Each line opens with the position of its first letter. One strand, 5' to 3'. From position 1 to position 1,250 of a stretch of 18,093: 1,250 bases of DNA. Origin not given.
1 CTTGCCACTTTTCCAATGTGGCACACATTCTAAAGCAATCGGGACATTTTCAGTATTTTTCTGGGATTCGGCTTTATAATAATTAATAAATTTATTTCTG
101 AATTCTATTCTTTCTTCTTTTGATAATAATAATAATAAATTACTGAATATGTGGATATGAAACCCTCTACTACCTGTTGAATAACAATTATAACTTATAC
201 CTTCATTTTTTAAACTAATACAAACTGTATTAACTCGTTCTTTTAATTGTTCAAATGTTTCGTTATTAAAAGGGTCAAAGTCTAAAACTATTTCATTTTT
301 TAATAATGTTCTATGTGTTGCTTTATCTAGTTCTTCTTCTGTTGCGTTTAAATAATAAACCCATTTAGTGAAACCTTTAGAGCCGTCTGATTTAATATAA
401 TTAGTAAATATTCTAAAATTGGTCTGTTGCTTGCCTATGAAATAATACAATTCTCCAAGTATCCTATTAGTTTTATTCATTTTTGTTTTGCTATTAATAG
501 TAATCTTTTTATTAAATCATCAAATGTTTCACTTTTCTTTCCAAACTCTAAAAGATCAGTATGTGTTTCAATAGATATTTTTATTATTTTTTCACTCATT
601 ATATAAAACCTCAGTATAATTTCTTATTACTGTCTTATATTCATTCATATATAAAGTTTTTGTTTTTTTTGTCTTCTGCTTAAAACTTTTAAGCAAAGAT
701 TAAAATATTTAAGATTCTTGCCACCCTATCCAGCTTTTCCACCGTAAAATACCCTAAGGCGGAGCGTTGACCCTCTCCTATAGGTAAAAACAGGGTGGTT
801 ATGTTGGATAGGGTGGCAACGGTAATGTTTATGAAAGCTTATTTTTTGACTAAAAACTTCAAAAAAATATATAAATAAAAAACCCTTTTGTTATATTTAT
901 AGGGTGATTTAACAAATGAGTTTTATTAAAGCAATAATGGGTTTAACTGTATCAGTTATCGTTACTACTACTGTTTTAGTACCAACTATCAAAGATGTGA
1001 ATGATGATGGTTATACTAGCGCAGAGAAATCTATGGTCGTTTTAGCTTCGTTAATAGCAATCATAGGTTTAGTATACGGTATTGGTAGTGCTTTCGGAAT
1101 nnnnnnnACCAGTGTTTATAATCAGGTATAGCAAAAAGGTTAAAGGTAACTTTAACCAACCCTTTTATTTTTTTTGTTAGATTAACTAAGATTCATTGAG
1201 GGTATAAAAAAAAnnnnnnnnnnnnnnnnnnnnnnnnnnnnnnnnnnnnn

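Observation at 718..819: GC-rich 102-nt hairpin with repeated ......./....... heptamers in the divergent control region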

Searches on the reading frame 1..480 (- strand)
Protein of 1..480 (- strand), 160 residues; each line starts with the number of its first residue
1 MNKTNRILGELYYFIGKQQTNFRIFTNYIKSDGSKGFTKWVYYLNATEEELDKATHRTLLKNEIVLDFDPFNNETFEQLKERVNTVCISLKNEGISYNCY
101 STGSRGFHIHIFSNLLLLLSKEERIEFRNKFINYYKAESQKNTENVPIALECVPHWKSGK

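Call 13: search_protein_families(library=pfam, proteins=[window:1-480:-], max_evalue=0.01)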
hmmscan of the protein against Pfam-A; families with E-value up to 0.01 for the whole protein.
window:1-480:- (160 aa): 2 families
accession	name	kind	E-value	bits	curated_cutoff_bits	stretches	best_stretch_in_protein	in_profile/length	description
PF21686.3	LigD_Prim-Pol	-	1.5e-05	25.1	27.4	1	40-111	78-150/254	LigD, primase-polymerase domain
PF01896.25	DNA_primase_S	-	0.0052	17.6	26.8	0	99-136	46-82/163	DNA primase small subunit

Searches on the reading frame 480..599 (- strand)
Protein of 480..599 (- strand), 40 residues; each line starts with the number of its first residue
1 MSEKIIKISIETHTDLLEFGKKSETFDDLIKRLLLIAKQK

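Call 83: search_protein_families(library=pfam, proteins=[window:480-599:-], max_evalue=0.1)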
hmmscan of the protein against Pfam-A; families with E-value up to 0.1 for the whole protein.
window:480-599:- (40 aa): 2 families
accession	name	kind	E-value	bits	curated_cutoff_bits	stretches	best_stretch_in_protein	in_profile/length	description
PF24434.1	DUF7557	-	0.00084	19.2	25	1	6-38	4-36/45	Family of unknown function (DUF7557)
PF02697.20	VAPB_antitox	-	0.073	14.3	27.9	1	4-34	1-31/69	Putative antitoxin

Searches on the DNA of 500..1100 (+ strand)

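Call 9: search_rna_families(source=window, start=500, end=1100, threshold=evalue, max_evalue=10, show_alignments=3)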
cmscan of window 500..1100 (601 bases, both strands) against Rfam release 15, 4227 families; matches with E-value up to 10: 3.
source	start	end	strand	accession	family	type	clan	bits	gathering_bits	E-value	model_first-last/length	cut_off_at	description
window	718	819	+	RF03871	mir-5681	Gene; miRNA;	-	22.4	88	0.035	10-52/61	no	mir-5681 microRNA precursor family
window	571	616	+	RF02060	STnc410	Gene; sRNA;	-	13.7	50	2.1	1-158/158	no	Enterobacterial sRNA STnc410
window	878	921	+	RF02933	ARRPOF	Gene; sRNA;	-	9.7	127.2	9.2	1-256/256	no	ARRPOF RNA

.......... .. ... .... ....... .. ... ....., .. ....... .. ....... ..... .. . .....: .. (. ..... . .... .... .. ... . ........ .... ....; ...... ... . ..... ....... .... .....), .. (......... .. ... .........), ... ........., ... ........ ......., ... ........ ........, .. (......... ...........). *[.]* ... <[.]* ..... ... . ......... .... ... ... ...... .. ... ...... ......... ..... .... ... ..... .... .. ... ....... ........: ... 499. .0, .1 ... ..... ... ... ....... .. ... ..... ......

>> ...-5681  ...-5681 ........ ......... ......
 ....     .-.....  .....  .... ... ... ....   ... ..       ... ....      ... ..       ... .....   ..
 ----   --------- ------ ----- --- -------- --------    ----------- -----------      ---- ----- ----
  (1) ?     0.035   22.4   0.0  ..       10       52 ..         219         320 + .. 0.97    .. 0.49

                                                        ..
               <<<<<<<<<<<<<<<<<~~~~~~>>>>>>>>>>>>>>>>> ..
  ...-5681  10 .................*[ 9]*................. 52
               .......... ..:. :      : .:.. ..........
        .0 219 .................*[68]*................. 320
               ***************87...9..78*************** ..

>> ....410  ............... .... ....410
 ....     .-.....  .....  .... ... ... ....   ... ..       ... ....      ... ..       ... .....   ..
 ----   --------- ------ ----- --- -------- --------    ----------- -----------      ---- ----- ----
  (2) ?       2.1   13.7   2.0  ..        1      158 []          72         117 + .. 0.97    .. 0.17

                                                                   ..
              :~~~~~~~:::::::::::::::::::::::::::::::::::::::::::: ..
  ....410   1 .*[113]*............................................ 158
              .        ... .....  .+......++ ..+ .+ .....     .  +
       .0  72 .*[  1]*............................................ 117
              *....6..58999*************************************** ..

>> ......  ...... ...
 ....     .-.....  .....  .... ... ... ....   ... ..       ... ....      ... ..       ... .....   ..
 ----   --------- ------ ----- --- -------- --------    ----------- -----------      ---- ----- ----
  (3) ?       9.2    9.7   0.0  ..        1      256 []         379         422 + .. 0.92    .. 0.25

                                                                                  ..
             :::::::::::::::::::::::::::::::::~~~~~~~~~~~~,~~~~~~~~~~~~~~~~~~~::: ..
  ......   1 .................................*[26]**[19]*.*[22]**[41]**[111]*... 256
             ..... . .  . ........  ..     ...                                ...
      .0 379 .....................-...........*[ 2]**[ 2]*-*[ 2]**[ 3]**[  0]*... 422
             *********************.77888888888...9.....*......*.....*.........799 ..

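Call 16: search_dna_similar(query=window:600-920:+, collection=phages, mode=distant, max_evalue=1)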
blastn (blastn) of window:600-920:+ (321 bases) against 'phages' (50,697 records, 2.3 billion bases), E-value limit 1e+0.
Records with a match: 3; places in all: 3; records where one place covers at least 80% of the query: 0.
Best place of each record, by identity: 80-90% 3.
By first word of the organism name: Acinetobacter 2; Prevotella 1.
By host as written in the record: - 2; Prevotella sp. 1.
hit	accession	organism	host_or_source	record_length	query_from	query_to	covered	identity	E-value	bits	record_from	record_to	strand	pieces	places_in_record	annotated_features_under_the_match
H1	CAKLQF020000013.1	Acinetobacter phage MD-2021a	not known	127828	252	302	16%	81.1%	3e-2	45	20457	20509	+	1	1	none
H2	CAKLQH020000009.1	Acinetobacter phage MD-2021a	not known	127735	252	302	16%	81.1%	3e-2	45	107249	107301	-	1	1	none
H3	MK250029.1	Prevotella phage Lak-C1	Prevotella sp.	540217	41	78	12%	84.6%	3e-1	41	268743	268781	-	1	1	record has no annotation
